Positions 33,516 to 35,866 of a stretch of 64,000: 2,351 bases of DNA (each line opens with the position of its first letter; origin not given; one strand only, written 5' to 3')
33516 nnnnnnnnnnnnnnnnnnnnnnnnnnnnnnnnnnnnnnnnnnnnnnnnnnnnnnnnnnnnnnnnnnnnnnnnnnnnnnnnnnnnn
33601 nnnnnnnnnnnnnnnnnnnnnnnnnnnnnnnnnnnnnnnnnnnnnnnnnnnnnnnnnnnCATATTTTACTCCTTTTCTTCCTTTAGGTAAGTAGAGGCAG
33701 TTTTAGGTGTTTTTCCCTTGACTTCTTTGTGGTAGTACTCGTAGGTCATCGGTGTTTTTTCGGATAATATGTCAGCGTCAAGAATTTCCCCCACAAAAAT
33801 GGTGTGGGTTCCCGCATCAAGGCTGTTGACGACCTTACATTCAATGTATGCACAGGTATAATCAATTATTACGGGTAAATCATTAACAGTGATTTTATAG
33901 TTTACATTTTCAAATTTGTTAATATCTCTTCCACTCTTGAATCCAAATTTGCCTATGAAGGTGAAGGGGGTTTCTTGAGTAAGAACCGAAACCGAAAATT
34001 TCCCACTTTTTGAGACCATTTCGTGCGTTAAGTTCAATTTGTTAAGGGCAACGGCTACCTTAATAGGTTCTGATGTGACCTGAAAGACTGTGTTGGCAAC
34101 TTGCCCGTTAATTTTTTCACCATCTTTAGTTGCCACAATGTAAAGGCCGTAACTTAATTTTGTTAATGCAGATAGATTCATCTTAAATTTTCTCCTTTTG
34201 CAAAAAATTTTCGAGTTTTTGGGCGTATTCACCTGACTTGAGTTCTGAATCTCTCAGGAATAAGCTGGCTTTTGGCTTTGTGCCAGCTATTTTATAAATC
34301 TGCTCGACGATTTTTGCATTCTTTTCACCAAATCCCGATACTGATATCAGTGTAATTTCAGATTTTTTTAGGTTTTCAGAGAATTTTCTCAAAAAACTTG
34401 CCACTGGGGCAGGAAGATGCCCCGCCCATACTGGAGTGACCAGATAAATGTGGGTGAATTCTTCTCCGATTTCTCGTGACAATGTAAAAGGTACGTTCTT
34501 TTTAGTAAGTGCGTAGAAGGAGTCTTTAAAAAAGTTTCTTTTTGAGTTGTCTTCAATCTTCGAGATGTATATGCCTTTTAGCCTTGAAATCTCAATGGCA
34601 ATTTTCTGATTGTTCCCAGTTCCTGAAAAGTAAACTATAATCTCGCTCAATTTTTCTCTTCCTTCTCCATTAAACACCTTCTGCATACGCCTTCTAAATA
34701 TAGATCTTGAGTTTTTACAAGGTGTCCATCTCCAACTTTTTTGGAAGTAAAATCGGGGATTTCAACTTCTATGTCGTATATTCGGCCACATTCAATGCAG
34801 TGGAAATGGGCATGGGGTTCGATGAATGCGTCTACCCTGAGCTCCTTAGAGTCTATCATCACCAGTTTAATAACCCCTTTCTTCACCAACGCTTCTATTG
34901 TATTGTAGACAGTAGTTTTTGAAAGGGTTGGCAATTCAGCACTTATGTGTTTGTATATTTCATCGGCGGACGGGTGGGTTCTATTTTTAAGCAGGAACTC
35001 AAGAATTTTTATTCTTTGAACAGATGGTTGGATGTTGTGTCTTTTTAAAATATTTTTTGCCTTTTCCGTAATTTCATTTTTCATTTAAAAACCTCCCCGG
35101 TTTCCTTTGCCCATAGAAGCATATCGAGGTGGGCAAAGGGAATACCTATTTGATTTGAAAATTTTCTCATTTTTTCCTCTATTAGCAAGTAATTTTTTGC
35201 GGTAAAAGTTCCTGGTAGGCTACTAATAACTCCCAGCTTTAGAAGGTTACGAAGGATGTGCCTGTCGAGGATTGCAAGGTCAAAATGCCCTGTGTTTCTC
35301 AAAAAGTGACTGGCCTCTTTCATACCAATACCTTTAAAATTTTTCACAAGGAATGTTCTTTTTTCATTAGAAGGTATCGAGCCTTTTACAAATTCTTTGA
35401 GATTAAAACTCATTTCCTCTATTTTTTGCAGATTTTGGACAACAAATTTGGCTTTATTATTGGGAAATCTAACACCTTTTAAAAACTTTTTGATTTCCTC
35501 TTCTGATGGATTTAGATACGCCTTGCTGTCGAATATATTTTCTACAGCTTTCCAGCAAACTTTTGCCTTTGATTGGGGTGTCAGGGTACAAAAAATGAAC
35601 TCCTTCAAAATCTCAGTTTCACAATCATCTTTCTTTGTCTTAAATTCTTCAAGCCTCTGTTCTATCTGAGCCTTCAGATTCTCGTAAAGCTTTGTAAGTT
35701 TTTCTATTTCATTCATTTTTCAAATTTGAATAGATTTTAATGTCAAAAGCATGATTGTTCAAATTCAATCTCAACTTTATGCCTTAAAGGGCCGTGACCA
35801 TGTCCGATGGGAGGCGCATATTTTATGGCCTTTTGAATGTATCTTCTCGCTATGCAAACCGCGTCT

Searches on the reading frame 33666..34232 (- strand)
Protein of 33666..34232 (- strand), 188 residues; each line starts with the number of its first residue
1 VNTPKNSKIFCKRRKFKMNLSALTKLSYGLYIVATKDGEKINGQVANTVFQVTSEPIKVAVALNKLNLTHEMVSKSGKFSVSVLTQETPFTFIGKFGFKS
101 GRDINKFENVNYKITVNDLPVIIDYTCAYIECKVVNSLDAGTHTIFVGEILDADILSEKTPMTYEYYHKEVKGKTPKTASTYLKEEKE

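Call 51: search_protein_families(library=pfam, proteins=[window:33666-34232:-], max_evalue=0.01)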
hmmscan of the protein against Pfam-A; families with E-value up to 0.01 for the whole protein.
window:33666-34232:- (188 aa): 1 family
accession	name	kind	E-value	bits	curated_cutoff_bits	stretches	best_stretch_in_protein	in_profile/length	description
PF01613.24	Flavin_Reduct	-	3.4e-33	115.4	27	1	25-172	3-150/153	Flavin reductase like domain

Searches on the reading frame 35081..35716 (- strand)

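Call 51: search_protein_families(library=pfam, proteins=[window:35081-35716:-], max_evalue=0.01)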
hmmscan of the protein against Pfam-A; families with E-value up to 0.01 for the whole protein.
window:35081-35716:- (211 aa): 2 families
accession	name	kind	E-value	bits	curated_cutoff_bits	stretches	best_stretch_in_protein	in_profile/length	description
PF22175.2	Ogg-HhH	-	2e-54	184.2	27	1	18-192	1-173/173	8-oxoguanine DNA glycosylase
PF00730.31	HhH-GPD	-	0.00027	21.7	26.2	1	48-166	8-91/108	HhH-GPD superfamily base excision DNA repair protein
